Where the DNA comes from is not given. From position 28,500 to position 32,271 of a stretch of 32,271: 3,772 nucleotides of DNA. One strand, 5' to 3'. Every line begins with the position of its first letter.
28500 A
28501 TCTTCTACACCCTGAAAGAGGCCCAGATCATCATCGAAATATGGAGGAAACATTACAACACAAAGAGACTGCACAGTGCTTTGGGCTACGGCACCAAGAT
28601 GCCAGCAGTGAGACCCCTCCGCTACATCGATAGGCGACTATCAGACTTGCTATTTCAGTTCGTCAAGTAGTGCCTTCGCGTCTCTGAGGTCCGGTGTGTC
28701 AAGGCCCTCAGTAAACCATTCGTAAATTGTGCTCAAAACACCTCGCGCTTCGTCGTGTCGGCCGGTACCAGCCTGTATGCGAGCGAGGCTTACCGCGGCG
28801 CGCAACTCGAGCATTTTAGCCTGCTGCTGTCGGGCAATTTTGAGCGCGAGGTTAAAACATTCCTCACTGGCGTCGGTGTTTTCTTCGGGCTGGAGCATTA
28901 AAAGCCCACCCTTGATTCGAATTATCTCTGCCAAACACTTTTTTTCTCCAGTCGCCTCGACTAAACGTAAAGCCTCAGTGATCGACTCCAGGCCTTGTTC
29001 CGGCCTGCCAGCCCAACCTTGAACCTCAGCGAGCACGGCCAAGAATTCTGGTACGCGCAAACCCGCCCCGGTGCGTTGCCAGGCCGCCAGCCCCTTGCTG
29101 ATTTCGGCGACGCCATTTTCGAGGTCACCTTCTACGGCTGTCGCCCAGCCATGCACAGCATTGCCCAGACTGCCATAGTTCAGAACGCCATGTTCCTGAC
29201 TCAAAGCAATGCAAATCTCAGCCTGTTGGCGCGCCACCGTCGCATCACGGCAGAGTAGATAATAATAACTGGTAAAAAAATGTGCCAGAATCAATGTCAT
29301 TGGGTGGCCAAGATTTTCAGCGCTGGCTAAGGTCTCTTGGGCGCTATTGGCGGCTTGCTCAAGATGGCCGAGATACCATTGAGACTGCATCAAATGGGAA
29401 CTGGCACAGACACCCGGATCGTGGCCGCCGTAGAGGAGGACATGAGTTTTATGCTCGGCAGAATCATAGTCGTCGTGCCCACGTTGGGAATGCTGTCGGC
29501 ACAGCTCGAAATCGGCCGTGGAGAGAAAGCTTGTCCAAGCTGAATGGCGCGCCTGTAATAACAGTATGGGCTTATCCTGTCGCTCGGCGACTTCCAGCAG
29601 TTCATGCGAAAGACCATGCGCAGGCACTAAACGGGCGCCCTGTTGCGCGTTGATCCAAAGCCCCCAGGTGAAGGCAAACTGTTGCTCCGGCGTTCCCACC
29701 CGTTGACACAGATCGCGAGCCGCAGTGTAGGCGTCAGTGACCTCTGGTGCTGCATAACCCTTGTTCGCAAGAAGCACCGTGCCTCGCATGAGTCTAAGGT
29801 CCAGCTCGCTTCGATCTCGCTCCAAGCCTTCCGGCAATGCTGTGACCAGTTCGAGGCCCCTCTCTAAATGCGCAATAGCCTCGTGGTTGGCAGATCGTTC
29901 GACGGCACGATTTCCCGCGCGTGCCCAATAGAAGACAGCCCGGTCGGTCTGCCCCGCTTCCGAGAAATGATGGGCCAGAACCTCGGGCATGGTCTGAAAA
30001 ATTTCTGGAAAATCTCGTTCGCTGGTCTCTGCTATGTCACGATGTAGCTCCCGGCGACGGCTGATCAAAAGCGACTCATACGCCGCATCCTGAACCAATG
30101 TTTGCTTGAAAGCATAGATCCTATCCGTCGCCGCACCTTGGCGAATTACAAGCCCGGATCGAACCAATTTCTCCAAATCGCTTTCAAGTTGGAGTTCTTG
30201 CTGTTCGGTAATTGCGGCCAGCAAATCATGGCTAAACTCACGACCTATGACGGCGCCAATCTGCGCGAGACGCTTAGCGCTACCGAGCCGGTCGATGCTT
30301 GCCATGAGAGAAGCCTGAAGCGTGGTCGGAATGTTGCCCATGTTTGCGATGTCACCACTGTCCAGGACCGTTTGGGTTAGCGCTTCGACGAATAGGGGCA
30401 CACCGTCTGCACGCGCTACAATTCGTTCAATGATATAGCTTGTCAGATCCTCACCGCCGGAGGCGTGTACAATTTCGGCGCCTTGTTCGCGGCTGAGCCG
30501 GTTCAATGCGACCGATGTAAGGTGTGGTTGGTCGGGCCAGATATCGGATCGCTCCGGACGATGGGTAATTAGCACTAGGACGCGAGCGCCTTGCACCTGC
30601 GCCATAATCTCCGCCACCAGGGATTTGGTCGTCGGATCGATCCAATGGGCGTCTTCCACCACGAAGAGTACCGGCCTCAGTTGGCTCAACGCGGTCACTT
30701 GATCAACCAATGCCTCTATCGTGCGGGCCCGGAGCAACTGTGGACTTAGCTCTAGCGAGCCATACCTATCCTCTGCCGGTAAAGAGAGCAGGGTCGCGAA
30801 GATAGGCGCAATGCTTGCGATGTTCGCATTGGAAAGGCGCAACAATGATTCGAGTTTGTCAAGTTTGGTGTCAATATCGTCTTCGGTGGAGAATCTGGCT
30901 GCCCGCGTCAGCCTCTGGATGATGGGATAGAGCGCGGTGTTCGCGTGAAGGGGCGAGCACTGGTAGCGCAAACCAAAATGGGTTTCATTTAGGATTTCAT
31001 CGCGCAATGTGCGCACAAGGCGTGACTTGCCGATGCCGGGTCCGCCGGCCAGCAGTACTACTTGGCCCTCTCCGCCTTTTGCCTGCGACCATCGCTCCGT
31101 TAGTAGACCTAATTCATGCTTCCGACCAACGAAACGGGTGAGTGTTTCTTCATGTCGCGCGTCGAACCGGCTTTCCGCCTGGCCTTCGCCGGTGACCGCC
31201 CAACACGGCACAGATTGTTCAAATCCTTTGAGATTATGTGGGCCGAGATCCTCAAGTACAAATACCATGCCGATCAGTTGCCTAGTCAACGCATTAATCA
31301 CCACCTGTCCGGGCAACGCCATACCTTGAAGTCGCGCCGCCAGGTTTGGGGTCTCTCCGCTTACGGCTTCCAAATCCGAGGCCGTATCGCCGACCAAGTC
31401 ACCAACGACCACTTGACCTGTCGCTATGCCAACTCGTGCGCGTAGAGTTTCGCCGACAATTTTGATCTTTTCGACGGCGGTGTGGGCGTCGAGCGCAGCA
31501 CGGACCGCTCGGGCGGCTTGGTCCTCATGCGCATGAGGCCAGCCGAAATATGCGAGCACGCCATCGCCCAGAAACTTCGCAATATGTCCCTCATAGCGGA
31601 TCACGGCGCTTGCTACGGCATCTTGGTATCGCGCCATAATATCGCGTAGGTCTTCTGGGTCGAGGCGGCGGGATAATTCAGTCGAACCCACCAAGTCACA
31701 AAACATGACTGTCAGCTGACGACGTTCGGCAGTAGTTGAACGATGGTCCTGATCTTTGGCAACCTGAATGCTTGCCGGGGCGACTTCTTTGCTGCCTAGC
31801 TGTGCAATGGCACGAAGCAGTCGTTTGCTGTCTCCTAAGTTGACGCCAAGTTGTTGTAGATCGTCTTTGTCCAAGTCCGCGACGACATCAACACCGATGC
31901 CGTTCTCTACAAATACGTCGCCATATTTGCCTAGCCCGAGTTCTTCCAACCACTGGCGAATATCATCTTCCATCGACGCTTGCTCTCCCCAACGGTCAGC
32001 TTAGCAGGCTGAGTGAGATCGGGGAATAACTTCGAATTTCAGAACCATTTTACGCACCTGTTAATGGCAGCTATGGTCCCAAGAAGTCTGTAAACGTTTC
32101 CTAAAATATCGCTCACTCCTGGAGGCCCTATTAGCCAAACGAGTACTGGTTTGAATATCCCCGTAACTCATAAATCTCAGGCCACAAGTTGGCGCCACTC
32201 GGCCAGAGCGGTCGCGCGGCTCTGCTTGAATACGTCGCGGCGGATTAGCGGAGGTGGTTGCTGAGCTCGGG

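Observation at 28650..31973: SAM / class III cyclase / STAND NTPase / TPR giant protein: an NLR-like architecture with a nucleotide cyclase in the effector position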

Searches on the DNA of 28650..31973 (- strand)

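Call 8: search_dna_similar(query=window:28650-31973:-, collection=plasmids, mode=distant, max_rows=15)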
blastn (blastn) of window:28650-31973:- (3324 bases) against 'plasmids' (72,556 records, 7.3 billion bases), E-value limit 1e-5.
Records with a match: 73; places in all: 81; records where one place covers at least 80% of the query: 0.
Best place of each record, by identity: 60-80% 73.
By first word of the organism name: Sinorhizobium 51; Rhizobium 12; Microvirga 5; Phyllobacterium 2; Mesorhizobium 1; Pararhizobium 1; Ruegeria 1.
By predicted mobility (MOB-suite, as given by PLSDB): conjugative 49; non-mobilizable 22; mobilizable 2.
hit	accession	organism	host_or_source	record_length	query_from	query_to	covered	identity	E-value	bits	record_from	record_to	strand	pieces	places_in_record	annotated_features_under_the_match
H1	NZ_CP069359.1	Microvirga sp. VF16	Vachellia farnesiana,Cell culture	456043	244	1056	24%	63.9%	6e-22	114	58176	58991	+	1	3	adenylate/guanylate cyclase domain-containing protein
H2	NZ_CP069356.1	Microvirga sp. VF16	Vachellia farnesiana,Cell culture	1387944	244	974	22%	64.7%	5e-17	100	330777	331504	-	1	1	none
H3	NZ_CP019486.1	Sinorhizobium meliloti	alfalfa,single cell,nitrogen fixing ...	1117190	244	972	22%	64.2%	3e-19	105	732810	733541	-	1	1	record has no annotation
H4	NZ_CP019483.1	Sinorhizobium meliloti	alfalfa,whole organism,alfalfa nodule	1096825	244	972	22%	64.2%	3e-19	105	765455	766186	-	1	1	record has no annotation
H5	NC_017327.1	Sinorhizobium meliloti SM11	-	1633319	244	972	22%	64.2%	3e-19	105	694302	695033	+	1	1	none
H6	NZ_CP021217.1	Sinorhizobium meliloti RU11/001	-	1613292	244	972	22%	64.2%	3e-19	105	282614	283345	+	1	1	none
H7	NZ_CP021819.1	Sinorhizobium meliloti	Medicago truncatula,Single Cell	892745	244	972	22%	64.2%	3e-19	105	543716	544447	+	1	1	AAA family ATPase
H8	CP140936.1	Sinorhizobium meliloti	Medicago lupulina,whole organism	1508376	244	972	22%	64.2%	3e-19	105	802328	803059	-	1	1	AAA family ATPase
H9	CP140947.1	Sinorhizobium meliloti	Medicago lupulina,whole organism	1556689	244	972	22%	64.2%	3e-19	105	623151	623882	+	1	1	AAA family ATPase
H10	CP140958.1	Sinorhizobium meliloti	Medicago lupulina,whole organism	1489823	244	972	22%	64.2%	3e-19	105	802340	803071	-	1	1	AAA family ATPase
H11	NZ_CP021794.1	Sinorhizobium meliloti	Medicago sativa,Single Cell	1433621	244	972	22%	64.1%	4e-18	102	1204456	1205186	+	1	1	none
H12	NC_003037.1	Sinorhizobium meliloti 1021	-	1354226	244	972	22%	64.1%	1e-17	101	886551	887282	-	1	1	none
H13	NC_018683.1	Sinorhizobium meliloti Rm41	-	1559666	244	972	22%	64.1%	1e-17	101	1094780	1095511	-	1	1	none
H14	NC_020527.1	Sinorhizobium meliloti 2011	-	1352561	244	972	22%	64.1%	1e-17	101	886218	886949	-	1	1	none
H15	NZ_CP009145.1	Sinorhizobium meliloti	Medicago orbicularis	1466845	244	972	22%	64.1%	1e-17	101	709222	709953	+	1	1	none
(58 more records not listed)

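Call 33: get_annotated_region(hit=H7, flank=6000)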
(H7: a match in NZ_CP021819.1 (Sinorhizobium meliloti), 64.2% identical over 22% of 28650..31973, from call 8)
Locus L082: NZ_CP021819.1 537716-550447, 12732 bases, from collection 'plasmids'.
description: Sinorhizobium meliloti strain M162 plasmid psymA, complete sequence
organism: Sinorhizobium meliloti (NCBI taxid 382)
taxonomy: Bacteria; Pseudomonadota; Alphaproteobacteria; Hyphomicrobiales; Rhizobiaceae; Sinorhizobium; Sinorhizobium meliloti
host: -; source: Medicago truncatula,Single Cell; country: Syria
typing (MOB-suite, as given by PLSDB): conjugative; replicon rep_cluster_287; relaxase MOBQ,MOBQ; mating-pair formation MPF_T
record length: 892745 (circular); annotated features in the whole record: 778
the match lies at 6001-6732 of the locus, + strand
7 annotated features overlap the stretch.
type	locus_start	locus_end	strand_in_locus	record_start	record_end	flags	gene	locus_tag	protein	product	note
CDS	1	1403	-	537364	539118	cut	ybaL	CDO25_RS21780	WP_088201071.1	YbaL family putative K(+) efflux transporter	GO:0006813 - potassium ion transport [Evidence IEA]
CDS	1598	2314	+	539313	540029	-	-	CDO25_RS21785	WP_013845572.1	molecular chaperone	GO:0061077 - chaperone-mediated protein folding [Evidence IEA]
CDS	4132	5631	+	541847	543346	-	-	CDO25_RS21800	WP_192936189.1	FAD-dependent oxidoreductase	-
CDS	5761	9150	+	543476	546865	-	-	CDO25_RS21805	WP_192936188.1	AAA family ATPase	-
CDS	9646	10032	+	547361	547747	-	-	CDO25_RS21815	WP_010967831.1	ester cyclase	-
CDS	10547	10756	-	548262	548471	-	-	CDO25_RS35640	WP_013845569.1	hypothetical protein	-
CDS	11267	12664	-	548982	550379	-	eglC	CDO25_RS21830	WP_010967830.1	endo-1,3-1,4-beta-glycanase EglC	-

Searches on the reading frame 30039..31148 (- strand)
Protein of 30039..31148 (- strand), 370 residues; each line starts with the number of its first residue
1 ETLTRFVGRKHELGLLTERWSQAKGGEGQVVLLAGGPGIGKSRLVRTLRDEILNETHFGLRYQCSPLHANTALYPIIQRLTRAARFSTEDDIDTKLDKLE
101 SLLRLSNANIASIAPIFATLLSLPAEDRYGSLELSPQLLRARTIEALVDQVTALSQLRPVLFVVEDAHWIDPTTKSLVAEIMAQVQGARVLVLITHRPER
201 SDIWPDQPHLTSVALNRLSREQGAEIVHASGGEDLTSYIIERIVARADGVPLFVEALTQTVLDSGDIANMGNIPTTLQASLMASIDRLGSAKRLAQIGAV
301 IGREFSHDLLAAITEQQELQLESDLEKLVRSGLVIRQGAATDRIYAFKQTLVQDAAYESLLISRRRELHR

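Call 68: search_solved_structures(query=A4, max_evalue=10, show_alignments=4)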
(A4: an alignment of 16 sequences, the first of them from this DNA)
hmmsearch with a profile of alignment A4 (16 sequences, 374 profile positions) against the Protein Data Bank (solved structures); distinct sequences matched with E-value up to 10: 72 (the best 60 are shown).
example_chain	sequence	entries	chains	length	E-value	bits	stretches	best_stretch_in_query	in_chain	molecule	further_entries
9kym_B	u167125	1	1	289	0.002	20.5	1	32-213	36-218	Energy-coupling factor transporter ATP-binding protein EcfA2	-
4huq_A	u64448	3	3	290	0.002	20.5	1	32-213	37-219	Energy-coupling factor transporter ATP-binding protein EcfA 1 | Energy-coupling factor transporter ATP-binding protein EcfA2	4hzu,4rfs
3hjl_A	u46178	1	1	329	0.0022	20.4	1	135-291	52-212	Flagellar motor switch protein fliG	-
5zui_A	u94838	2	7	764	0.004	19.6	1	3-56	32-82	Heat Shock Protein 104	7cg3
5d4w_A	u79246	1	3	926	0.0061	18.9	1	3-56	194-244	Putative heat shock protein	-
9g2v_A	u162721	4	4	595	0.0093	18.4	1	156-200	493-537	Mycobactin import ATP-binding/permease protein IrtA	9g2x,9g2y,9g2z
9g36_A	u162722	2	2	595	0.0093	18.4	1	156-200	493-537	Mycobactin import ATP-binding/permease protein IrtA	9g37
9g2k_A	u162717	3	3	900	0.014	17.8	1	157-200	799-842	Mycobactin import ATP-binding/permease protein IrtA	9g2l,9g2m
9fxc_A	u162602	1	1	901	0.014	17.8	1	157-200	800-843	Mycobactin import ATP-binding/permease protein IrtA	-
6tej_A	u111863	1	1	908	0.014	17.8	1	157-200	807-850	Drug ABC transporter ATP-binding protein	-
8c0v_A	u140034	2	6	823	0.015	17.7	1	31-73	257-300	Peroxisomal ATPase PEX1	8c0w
8u0v_A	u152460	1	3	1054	0.02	17.2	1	31-73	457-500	Peroxisomal ATPase PEX1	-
1znw_A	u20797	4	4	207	0.031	16.6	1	27-54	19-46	Guanylate kinase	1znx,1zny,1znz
1z8f_A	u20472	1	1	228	0.037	16.4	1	27-54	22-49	Guanylate kinase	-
1s4q_A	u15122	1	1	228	0.037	16.4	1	27-54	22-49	Guanylate kinase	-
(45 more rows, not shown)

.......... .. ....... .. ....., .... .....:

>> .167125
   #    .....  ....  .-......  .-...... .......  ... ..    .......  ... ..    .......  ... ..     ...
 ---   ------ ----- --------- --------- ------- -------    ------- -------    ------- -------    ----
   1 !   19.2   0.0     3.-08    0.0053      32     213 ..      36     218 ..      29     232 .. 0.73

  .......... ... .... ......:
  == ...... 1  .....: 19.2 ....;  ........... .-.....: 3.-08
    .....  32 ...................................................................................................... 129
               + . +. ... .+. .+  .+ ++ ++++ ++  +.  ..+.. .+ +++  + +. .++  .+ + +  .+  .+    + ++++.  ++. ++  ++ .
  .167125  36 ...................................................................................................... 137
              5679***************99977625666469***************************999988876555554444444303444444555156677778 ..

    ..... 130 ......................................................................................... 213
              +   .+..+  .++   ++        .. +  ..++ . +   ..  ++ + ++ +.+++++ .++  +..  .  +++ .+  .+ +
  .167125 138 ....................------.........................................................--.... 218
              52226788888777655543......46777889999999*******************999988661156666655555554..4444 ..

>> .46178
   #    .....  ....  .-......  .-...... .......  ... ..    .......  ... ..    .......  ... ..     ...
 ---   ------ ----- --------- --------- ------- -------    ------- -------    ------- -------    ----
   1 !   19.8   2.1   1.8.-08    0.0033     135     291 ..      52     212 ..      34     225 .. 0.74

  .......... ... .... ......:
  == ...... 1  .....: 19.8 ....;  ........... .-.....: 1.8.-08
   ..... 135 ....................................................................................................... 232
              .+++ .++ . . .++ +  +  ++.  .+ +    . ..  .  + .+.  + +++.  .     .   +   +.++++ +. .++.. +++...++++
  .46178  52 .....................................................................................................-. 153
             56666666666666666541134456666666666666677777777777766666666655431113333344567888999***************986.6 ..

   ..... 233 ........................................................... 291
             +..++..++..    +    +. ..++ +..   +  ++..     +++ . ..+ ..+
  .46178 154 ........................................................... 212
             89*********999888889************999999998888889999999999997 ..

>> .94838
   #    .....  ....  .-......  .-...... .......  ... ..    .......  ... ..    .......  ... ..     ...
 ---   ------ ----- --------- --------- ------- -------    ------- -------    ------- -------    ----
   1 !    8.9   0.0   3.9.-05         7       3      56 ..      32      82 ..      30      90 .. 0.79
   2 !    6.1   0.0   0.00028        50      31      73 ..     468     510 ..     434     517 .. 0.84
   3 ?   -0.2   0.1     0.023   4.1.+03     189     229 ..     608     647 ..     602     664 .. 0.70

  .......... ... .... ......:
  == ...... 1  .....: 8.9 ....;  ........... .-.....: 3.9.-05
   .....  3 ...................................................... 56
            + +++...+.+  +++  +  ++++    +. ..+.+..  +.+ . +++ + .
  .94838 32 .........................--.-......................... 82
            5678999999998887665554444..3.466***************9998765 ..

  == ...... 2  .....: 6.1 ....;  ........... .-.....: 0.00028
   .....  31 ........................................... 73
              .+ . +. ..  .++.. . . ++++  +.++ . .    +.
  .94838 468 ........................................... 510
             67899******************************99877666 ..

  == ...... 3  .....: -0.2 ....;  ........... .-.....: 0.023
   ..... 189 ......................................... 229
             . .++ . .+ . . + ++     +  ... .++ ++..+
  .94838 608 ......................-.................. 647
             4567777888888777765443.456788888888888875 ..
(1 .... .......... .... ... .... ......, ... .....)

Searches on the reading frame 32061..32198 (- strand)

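Call 55: search_protein_families(library=pfam, proteins=[window:32061-32198:-], max_evalue=1)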
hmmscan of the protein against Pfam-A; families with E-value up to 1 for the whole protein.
window:32061-32198:- (45 aa): 1 family
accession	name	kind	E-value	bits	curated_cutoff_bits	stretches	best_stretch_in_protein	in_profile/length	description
PF21320.3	HTH_65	-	0.029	15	24.1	1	10-37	19-46/75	Rv2258c-like winged HTH domain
